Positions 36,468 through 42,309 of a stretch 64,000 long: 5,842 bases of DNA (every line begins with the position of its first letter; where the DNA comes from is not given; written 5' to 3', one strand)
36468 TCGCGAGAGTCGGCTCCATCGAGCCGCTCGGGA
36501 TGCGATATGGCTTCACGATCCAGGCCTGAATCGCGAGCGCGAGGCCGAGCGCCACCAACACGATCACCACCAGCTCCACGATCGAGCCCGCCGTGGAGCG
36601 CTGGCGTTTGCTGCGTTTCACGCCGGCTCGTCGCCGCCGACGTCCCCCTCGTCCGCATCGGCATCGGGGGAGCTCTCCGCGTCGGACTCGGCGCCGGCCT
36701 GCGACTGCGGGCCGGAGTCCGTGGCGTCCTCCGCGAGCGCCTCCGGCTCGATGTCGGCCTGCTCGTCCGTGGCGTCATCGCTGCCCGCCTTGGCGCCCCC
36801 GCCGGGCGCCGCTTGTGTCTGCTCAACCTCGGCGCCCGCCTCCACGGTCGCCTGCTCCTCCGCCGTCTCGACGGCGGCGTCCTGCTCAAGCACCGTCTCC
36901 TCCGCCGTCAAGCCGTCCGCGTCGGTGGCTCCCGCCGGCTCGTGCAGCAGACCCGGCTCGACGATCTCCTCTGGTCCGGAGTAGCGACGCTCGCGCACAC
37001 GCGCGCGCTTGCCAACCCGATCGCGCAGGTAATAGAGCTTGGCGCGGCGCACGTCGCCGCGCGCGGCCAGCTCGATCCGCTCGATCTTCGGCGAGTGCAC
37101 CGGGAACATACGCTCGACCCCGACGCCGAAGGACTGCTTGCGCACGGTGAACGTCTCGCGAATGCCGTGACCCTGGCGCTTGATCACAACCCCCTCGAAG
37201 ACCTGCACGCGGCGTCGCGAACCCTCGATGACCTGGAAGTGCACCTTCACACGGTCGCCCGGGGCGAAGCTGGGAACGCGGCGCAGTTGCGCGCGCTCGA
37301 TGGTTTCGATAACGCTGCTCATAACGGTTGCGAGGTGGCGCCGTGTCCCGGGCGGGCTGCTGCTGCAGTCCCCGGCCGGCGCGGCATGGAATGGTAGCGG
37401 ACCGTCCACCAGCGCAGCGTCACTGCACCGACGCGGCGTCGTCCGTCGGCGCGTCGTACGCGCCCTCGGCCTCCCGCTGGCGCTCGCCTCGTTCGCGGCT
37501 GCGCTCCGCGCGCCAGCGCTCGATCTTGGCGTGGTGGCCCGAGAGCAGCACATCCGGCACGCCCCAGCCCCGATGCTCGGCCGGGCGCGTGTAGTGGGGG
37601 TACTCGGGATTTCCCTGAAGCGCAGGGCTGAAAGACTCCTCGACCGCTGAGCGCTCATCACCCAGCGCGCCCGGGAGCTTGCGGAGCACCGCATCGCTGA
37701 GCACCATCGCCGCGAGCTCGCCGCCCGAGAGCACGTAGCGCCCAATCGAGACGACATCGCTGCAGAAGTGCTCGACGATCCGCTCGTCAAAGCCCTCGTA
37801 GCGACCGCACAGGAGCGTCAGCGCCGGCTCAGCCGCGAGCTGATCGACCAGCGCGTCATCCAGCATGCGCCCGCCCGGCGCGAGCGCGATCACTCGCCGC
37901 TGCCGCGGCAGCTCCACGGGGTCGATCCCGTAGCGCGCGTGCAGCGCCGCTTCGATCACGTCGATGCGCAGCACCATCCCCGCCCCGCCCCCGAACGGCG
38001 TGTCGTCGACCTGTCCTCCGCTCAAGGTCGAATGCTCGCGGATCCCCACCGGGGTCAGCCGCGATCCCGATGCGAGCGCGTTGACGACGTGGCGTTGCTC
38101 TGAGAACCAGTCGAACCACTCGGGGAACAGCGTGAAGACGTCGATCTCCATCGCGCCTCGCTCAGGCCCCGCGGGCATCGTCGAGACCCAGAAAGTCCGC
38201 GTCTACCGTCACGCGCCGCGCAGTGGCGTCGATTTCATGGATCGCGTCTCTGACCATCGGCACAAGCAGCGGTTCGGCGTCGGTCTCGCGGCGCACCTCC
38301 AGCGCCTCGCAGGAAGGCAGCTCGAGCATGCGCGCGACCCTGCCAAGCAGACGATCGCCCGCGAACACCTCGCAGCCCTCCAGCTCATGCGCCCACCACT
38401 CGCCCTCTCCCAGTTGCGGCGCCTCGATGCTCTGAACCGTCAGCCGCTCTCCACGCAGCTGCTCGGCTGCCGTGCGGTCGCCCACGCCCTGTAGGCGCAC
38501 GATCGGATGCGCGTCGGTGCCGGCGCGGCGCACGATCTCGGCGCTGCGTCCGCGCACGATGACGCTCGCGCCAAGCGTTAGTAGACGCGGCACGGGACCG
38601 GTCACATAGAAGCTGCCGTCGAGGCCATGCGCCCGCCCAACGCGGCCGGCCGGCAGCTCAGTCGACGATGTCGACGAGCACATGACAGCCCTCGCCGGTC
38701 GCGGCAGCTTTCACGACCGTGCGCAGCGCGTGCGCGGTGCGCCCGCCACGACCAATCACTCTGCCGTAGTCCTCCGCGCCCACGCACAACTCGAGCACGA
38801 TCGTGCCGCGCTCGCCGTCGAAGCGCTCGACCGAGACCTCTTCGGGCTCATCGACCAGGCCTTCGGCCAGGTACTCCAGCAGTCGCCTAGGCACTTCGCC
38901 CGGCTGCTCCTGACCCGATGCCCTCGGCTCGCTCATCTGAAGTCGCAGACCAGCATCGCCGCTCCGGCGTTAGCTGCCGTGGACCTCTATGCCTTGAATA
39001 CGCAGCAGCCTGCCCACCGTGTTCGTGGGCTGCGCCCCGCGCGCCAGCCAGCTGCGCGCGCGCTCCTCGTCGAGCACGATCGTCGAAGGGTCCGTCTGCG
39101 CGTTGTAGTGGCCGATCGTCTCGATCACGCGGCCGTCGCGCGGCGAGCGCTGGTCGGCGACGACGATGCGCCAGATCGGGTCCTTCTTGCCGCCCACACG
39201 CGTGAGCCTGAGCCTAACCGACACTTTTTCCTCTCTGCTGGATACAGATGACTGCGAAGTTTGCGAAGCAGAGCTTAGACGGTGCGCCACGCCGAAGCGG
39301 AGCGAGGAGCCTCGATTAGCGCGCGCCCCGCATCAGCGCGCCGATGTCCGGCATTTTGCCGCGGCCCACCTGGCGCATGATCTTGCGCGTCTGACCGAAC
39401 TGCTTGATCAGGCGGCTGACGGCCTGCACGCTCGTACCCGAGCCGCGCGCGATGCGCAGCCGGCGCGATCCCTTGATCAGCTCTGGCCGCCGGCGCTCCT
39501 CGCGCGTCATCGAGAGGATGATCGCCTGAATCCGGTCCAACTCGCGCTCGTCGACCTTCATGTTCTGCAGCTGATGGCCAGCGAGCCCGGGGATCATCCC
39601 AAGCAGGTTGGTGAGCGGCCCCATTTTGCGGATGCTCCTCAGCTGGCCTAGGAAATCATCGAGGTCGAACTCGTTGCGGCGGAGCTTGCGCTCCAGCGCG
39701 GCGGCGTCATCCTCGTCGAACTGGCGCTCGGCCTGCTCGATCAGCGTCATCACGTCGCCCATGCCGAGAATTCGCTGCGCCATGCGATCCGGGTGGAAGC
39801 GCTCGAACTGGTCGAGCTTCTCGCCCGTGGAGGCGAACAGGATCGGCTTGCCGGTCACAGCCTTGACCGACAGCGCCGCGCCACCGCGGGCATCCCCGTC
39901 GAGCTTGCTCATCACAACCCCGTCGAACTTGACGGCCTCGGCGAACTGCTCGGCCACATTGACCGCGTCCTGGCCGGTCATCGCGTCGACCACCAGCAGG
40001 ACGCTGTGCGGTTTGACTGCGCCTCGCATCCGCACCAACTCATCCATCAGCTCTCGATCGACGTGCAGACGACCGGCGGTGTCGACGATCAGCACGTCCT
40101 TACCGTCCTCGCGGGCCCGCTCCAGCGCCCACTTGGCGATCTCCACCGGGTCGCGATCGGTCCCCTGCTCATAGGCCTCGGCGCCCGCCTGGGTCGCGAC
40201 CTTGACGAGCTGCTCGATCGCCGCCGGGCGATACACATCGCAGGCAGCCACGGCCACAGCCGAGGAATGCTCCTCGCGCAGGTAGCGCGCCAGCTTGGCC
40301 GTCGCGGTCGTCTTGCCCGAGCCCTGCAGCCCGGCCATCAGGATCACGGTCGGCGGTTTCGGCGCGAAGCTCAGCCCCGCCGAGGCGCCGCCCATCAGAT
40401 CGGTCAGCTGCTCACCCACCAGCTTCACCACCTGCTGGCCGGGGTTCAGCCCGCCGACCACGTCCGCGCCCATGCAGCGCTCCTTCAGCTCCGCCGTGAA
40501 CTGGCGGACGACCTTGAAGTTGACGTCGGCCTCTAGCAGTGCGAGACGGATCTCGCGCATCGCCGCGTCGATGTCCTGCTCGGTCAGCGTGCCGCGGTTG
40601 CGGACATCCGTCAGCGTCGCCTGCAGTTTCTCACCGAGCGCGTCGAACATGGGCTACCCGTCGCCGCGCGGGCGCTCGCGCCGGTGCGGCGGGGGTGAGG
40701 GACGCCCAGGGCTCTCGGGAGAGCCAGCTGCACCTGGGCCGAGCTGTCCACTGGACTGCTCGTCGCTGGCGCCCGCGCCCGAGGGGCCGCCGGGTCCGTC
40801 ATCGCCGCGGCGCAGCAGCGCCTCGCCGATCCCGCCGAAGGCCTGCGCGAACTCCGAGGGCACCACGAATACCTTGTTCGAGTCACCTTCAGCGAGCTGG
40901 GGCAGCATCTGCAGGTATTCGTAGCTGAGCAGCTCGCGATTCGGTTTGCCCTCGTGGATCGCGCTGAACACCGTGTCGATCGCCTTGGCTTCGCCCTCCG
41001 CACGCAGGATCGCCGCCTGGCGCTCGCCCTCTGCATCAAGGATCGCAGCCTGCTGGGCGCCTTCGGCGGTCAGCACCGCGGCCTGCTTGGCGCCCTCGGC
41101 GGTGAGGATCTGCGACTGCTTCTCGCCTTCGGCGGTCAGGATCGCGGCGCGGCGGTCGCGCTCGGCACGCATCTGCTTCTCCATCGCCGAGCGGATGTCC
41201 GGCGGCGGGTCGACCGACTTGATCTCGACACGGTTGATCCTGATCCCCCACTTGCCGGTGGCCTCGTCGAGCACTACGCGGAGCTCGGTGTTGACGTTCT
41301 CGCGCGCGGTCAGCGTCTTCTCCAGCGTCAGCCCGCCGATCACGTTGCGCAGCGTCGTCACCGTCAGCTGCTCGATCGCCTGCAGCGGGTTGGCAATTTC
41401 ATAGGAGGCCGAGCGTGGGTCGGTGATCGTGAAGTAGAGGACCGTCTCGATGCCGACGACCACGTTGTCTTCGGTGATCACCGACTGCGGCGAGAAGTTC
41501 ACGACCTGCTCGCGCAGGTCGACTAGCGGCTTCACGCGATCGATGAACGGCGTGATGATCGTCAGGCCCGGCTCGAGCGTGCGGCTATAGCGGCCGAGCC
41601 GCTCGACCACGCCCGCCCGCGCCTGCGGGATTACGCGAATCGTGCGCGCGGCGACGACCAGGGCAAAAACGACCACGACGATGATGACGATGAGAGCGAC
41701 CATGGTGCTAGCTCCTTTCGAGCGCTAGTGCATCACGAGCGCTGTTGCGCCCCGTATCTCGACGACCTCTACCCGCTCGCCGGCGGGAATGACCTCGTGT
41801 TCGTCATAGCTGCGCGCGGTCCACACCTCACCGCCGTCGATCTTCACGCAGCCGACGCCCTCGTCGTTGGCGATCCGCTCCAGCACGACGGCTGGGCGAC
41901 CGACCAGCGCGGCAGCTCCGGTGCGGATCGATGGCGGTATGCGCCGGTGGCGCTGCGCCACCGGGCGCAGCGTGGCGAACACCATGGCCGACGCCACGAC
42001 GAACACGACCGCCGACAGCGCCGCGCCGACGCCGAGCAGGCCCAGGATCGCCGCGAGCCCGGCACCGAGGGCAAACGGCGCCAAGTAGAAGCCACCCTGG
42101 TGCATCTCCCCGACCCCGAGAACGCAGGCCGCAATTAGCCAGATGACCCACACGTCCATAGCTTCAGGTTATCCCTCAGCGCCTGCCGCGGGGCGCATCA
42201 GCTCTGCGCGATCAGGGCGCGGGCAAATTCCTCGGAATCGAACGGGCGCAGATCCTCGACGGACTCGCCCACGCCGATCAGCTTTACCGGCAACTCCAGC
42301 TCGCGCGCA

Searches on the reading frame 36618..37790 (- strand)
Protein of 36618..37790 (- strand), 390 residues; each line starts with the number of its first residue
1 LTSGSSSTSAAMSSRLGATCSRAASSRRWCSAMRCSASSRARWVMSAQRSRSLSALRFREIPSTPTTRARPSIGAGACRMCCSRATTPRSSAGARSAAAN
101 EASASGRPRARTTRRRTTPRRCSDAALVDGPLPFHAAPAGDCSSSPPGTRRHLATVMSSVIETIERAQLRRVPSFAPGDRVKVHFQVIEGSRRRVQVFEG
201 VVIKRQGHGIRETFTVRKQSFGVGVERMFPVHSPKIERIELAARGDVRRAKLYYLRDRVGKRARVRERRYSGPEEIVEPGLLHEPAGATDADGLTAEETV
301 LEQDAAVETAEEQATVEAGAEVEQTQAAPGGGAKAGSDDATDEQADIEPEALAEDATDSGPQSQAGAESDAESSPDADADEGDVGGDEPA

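Call 33: search_protein_families(library=pfam, proteins=[window:36618-37790:-], max_evalue=0.00001)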
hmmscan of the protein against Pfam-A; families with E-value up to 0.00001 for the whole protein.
window:36618-37790:- (390 aa): 1 family
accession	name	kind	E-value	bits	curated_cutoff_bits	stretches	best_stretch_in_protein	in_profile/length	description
PF01245.26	Ribosomal_L19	-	4.1e-45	152.7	22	1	160-268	2-111/111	Ribosomal protein L19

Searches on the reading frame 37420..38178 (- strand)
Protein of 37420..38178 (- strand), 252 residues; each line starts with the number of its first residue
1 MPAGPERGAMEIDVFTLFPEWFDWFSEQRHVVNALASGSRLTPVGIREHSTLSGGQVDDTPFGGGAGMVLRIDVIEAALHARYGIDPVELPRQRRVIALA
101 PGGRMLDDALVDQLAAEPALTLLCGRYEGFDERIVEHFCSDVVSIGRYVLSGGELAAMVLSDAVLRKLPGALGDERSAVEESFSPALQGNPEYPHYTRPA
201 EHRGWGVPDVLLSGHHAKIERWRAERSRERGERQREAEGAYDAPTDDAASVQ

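Call 33: search_protein_families(library=pfam, proteins=[window:37420-38178:-], max_evalue=0.00001)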
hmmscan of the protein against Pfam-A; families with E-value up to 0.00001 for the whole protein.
window:37420-38178:- (252 aa): 1 family
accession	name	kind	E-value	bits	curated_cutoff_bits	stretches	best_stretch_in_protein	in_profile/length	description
PF01746.26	tRNA_m1G_MT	-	5.6e-41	140.9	27.3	1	46-235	17-194/195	tRNA (Guanine-1)-methyltransferase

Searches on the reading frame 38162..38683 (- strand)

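Call 33: search_protein_families(library=pfam, proteins=[window:38162-38683:-], max_evalue=0.00001)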
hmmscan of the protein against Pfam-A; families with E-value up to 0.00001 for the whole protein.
window:38162-38683:- (173 aa): 2 families
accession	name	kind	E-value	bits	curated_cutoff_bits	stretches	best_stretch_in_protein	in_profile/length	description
PF24986.1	PRC_RimM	-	8.8e-10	38.5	27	1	99-161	2-64/69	RimM PRC barrel domain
PF01782.24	RimM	-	1.7e-06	28.6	23.5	1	13-84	3-81/84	RimM N-terminal domain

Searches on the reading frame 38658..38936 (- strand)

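Call 33: search_protein_families(library=pfam, proteins=[window:38658-38936:-], max_evalue=0.00001)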
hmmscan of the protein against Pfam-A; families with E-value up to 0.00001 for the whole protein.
window:38658-38936:- (92 aa): 1 family
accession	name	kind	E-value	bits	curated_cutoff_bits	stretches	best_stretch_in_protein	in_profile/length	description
PF13083.13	KH_KhpA-B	-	8.3e-19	67.7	32.1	1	18-90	2-73/73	KhpA/KhpB, KH domain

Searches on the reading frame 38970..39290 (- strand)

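Call 33: search_protein_families(library=pfam, proteins=[window:38970-39290:-], max_evalue=0.00001)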
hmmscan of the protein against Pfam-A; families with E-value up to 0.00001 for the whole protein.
window:38970-39290:- (106 aa): 1 family
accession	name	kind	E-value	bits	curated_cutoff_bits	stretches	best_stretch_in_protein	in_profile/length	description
PF00886.24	Ribosomal_S16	-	1.2e-23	83.3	27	1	31-89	1-62/62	Ribosomal protein S16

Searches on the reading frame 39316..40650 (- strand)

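Call 33: search_protein_families(library=pfam, proteins=[window:39316-40650:-], max_evalue=0.00001)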
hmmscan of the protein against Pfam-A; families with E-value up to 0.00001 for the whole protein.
window:39316-40650:- (444 aa): 6 families
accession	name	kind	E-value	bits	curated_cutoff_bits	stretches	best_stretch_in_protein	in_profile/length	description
PF00448.28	SRP54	-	3e-72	242.8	22.7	1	100-296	1-196/196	SRP54-type protein, GTPase domain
PF02978.25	SRP_SPB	-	1.5e-33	115.5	27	1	327-425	1-91/91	Signal peptide binding domain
PF02881.24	SRP54_N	-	1.5e-19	70.4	22.4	1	5-82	1-75/75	SRP54-type protein, helical bundle domain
PF06414.18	Zeta_toxin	-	1e-07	32.1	22.3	1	98-203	14-115/199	Zeta toxin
PF13191.12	AAA_16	-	1.6e-07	32.4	32.6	1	99-229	24-146/167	AAA ATPase domain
PF13401.12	AAA_22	-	6.5e-07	30.2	27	1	101-220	6-121/130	AAA domain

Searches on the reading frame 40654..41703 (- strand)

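Call 33: search_protein_families(library=pfam, proteins=[window:40654-41703:-], max_evalue=0.00001)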
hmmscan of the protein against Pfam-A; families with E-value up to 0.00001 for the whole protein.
window:40654-41703:- (349 aa): 1 family
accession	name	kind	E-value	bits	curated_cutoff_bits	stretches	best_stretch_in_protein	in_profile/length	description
PF01145.31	Band_7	-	1.6e-44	152.5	23.6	1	24-195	2-176/176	SPFH domain / Band 7 family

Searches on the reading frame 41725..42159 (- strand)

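Call 33: search_protein_families(library=pfam, proteins=[window:41725-42159:-], max_evalue=0.00001)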
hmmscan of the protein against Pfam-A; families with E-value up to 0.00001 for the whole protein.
window:41725-42159:- (144 aa): 1 family
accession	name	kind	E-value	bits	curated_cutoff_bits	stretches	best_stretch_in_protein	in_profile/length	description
PF01957.25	NfeD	-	2.7e-14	53.5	29.1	1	83-142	2-55/57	NfeD-like C-terminal, partner-binding domain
